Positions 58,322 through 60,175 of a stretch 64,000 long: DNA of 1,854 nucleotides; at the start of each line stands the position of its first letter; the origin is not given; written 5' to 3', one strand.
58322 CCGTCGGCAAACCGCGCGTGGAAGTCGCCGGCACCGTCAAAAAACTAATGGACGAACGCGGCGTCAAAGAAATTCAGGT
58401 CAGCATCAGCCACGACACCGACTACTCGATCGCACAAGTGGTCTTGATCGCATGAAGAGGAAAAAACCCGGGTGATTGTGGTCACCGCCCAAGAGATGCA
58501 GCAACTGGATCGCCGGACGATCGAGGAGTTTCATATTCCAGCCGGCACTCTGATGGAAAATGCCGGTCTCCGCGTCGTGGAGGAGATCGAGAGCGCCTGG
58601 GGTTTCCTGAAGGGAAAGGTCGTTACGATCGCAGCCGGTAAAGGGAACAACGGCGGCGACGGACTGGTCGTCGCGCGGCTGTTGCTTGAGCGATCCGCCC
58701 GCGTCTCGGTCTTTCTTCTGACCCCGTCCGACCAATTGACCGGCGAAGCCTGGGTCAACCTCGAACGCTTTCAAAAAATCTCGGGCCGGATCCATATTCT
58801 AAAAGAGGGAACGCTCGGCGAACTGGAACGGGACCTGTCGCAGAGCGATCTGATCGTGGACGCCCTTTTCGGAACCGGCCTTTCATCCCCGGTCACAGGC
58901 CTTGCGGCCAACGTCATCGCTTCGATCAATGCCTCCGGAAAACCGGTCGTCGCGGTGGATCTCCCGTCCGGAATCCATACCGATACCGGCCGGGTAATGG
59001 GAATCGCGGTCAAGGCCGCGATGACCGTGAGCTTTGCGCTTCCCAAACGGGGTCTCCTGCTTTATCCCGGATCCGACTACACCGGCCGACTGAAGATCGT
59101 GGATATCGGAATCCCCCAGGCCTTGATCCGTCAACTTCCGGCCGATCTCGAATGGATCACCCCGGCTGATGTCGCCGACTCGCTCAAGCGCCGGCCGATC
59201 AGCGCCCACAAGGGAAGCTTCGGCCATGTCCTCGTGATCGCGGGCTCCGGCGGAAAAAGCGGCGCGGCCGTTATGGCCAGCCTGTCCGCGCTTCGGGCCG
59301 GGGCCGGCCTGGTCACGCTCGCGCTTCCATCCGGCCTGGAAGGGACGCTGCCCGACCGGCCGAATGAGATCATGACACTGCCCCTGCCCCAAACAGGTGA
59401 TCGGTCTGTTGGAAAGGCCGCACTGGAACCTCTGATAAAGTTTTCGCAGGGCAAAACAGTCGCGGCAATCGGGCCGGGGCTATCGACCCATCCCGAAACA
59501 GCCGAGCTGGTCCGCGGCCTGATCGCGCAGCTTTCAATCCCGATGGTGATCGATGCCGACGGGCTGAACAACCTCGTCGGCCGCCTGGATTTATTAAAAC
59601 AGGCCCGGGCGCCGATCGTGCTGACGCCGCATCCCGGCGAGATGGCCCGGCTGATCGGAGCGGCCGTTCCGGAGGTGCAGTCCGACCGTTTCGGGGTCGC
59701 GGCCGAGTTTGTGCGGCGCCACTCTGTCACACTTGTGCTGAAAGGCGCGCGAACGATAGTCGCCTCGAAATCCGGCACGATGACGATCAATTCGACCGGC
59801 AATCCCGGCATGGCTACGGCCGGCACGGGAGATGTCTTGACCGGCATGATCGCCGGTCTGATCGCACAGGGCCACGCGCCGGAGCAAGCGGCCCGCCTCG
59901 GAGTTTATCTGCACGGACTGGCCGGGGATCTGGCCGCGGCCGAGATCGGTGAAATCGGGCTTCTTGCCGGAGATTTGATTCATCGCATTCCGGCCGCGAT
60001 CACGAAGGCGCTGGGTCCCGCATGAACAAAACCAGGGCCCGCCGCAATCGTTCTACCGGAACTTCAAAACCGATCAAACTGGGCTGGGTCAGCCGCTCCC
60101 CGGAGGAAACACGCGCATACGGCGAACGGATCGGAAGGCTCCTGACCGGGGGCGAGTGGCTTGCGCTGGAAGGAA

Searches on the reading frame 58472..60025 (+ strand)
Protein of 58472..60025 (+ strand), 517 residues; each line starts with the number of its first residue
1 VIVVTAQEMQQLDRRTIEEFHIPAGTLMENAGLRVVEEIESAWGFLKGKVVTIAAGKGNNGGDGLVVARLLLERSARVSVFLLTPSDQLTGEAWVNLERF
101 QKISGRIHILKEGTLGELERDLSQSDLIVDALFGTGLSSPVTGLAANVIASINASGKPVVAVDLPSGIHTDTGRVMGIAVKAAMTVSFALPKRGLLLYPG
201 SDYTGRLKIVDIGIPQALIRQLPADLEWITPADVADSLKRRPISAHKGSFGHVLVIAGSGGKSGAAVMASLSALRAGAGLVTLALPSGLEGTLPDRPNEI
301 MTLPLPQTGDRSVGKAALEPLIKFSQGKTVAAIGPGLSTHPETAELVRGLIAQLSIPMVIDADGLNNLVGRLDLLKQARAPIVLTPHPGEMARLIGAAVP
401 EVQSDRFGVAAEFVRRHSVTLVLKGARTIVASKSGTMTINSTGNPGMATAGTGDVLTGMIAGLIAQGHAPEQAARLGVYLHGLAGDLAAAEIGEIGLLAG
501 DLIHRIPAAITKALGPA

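Call 74: search_protein_families(library=pfam, proteins=[window:58472-60025:+], max_evalue=0.00001)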
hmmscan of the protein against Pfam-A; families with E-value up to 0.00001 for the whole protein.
window:58472-60025:+ (517 aa): 2 families
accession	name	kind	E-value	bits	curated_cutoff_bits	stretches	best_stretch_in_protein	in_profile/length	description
PF01256.23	Carb_kinase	-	1.7e-53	182.1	27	1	253-507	1-241/242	NAD(P)H-hydrate dehydratase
PF03853.21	YjeF_N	-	2.3e-50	171.3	24.9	1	26-194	3-169/169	YjeF-related protein N-terminus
